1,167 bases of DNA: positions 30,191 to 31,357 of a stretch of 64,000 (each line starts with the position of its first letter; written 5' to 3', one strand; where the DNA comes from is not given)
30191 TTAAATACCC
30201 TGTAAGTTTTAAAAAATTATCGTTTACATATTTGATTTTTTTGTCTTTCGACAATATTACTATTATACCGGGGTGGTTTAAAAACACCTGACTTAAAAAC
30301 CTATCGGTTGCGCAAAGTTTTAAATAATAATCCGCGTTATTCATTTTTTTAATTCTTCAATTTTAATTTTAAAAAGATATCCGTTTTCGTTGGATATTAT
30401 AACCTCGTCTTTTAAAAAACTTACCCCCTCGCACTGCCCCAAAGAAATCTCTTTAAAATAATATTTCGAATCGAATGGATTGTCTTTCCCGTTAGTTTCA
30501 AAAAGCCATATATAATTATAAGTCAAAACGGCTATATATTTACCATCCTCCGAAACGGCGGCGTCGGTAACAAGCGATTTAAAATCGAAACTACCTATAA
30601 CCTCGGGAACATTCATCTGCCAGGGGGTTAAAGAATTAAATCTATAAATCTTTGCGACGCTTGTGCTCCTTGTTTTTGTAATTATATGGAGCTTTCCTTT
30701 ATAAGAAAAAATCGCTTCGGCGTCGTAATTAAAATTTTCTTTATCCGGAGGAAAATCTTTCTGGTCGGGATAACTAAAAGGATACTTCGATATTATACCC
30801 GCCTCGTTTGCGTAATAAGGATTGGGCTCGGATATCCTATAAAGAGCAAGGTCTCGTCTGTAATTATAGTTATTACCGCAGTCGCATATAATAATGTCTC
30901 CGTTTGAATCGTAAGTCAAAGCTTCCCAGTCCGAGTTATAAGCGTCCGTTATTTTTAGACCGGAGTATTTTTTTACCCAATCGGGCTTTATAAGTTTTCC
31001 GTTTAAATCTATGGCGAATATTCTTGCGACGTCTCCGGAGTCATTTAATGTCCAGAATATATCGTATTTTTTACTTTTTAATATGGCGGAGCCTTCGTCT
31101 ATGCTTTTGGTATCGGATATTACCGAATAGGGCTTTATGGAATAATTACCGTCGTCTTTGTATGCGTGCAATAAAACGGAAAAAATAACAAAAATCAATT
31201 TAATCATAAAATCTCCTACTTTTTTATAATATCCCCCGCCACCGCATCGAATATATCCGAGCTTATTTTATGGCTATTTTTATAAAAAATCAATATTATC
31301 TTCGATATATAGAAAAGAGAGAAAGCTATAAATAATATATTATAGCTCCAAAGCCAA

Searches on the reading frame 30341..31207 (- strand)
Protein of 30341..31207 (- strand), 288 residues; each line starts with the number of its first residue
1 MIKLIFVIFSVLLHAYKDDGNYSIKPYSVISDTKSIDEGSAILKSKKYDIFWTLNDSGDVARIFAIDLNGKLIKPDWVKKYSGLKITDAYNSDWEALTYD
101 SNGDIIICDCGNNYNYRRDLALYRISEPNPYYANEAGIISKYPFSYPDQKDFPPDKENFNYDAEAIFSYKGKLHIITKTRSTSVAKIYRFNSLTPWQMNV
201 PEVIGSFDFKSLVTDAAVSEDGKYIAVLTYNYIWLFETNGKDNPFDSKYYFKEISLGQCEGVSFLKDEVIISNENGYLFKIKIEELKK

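Call 60: find_encoding_contigs(protein=window:30341-31207:-, flank=10000, max_places=1)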
Protein window:30341-31207:- (288 aa): 20 contigs read that carry it; 1 place shown.
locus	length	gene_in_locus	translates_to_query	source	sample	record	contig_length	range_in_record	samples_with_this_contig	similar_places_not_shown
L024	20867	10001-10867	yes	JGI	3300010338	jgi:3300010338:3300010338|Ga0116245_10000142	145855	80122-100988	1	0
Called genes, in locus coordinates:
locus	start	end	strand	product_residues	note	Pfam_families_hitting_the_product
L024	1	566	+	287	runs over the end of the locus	PF01266:DAO (faint), PF03486:HI0933_like (faint), PF07992:Pyr_redox_2, PF13738:Pyr_redox_3, PF00070:Pyr_redox (weak)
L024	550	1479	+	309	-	PF04055:Radical_SAM (weak)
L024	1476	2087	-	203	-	PF03783:CsgG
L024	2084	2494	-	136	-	PF23914:TPR_CcmH_CycH (faint), PF13176:TPR_7 (faint), PF13181:TPR_8 (faint), PF13424:TPR_12 (faint), PF21033:RMD1-3 (weak), PF13431:TPR_17, PF00515:TPR_1 (weak), PF07719:TPR_2 (weak), +1 more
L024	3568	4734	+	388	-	PF00155:Aminotran_1_2, PF01041:DegT_DnrJ_EryC1 (weak)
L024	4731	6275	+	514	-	PF01293:PEPCK_ATP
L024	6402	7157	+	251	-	-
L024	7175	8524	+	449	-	PF00202:Aminotran_3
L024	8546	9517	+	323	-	PF01408:GFO_IDH_MocA, PF22725:GFO_IDH_MocA_C3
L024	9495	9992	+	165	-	-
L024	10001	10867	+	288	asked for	-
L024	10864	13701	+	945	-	PF00989:PAS, PF13426:PAS_9, PF08447:PAS_3 (faint), PF13188:PAS_8 (weak), PF13185:GAF_2 (weak), PF02518:HATPase_c, PF00072:Response_reg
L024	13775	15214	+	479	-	PF03415:Peptidase_C11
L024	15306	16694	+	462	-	PF00753:Lactamase_B, PF23023:Anti-Pycsar_Apyc1 (faint), PF12706:Lactamase_B_2 (weak), PF16661:Lactamase_B_6, PF10996:Beta-Casp, PF07521:RMMBL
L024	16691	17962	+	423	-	PF05958:tRNA_U5-meth_tr, PF02475:TRM5-TYW2_MTfase (faint), PF03602:Cons_hypoth95 (weak), PF05175:MTS, PF13847:Methyltransf_31 (weak)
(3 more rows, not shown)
